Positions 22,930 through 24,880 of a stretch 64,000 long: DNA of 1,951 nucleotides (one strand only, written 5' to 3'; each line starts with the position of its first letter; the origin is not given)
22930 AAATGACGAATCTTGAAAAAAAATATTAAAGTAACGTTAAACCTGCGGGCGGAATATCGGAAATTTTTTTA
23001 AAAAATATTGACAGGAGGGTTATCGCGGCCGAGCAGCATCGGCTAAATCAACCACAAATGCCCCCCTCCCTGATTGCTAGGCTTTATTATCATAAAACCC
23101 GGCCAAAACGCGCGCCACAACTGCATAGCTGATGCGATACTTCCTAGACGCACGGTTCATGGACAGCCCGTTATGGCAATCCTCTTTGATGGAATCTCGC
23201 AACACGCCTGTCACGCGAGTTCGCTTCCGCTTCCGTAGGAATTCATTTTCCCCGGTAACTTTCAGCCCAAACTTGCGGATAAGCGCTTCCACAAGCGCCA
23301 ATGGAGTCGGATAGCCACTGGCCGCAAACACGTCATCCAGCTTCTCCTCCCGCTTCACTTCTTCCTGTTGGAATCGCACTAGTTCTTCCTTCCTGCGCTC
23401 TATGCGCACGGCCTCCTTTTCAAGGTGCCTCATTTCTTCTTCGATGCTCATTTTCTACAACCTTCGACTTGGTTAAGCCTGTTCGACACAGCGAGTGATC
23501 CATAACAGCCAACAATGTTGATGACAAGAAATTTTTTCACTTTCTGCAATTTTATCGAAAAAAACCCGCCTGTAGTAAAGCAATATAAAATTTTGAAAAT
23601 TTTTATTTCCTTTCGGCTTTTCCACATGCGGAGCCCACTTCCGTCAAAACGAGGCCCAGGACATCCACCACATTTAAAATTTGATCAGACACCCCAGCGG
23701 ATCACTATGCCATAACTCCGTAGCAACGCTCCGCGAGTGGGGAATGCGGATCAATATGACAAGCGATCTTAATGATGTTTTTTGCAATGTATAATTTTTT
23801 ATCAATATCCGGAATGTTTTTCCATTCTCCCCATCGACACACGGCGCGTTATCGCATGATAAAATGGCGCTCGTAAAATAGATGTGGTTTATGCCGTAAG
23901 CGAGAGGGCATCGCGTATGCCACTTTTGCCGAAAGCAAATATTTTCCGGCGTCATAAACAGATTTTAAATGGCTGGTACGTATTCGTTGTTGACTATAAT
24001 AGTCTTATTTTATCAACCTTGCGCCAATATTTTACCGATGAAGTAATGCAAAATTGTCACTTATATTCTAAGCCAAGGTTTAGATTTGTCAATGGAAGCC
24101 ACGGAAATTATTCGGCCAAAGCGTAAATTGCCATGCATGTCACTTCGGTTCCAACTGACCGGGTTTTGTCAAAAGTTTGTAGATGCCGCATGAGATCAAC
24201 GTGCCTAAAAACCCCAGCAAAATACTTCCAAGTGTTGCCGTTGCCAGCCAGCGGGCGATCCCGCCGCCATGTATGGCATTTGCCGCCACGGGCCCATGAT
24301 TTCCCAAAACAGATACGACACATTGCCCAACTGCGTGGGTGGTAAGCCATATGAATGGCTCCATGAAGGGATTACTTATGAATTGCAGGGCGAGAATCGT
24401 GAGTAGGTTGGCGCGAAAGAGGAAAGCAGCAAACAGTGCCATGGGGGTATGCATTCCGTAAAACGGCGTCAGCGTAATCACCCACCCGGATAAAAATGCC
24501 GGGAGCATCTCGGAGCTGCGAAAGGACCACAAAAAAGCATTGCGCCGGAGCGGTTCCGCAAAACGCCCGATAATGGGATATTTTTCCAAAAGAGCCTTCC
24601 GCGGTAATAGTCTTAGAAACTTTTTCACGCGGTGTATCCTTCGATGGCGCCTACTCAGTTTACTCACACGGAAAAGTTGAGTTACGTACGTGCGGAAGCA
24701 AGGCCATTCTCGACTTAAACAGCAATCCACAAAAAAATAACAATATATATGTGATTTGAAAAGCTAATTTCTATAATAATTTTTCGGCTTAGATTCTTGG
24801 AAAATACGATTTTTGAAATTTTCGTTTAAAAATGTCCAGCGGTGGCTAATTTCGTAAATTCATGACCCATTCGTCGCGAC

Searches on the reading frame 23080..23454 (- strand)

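Call 71: search_protein_families(library=pfam, proteins=[window:23080-23454:-], max_evalue=0.01)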
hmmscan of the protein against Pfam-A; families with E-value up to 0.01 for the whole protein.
window:23080-23454:- (125 aa): 1 family
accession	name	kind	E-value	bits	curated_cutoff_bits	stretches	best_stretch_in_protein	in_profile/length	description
PF05225.22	HTH_psq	-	0.0049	17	20.4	1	92-117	11-37/45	helix-turn-helix, Psq domain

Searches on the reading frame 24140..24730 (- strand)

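Call 30: search_protein_families(library=pfam, proteins=[window:24140-24730:-], max_evalue=0.001)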
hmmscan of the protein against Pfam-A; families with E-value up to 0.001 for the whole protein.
window:24140-24730:- (196 aa): 1 family
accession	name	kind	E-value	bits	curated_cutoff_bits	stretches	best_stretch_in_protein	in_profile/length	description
PF09835.14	DUF2062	-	2.3e-14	54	27.4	1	56-187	2-137/147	Uncharacterized protein conserved in bacteria (DUF2062)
